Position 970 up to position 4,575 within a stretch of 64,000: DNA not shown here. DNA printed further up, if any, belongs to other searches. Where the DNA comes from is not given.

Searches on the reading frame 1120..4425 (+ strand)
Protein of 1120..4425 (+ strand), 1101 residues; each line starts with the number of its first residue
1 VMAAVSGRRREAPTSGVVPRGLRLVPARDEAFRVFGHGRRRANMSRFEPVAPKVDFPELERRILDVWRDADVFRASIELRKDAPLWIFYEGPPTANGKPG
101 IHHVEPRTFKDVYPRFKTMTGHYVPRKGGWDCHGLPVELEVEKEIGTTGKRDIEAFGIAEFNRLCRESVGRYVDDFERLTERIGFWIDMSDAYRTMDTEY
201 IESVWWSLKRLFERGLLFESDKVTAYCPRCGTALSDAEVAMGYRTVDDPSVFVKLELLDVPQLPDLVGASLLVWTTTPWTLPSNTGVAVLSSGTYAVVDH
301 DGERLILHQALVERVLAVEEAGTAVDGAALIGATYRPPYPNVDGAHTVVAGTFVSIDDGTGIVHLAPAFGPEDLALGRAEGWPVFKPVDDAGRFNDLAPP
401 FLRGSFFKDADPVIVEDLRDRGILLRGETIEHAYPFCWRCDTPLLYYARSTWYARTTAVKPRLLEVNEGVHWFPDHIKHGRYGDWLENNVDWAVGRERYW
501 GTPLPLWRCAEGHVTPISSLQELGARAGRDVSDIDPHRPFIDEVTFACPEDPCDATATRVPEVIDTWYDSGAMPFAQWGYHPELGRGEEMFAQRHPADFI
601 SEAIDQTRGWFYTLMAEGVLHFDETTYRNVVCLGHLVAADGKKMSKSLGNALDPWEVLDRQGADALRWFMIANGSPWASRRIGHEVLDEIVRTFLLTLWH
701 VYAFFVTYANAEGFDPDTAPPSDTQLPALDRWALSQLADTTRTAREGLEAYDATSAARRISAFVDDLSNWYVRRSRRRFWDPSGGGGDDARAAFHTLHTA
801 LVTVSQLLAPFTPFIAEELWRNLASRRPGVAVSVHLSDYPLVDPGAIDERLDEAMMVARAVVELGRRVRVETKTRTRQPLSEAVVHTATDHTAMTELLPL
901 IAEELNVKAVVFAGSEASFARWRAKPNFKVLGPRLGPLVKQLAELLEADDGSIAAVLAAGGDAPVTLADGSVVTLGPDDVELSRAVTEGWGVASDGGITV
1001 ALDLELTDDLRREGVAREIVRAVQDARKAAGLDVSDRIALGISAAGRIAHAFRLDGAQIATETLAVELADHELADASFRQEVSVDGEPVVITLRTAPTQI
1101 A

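Call 66: search_protein_families(library=pfam, proteins=[window:1120-4425:+], max_evalue=0.001)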
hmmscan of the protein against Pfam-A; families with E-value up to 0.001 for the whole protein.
window:1120-4425:+ (1101 aa): 4 families
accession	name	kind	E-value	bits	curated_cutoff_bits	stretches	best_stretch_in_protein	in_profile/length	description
PF00133.28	tRNA-synt_1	-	1.2e-108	364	22.7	1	63-673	2-404/414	tRNA synthetases class I (I, L, M and V)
PF19302.4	DUF5915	-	2e-43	148.7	27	1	900-1094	3-193/195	Domain of unknown function (DUF5915)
PF08264.19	Anticodon_1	-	8.4e-29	100.8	25.1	1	730-882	1-146/148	Anticodon-binding domain of tRNA ligase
PF09334.17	tRNA-synt_1g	-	1.9e-13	50.4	20.1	2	610-675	298-359/391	tRNA synthetases class I (M)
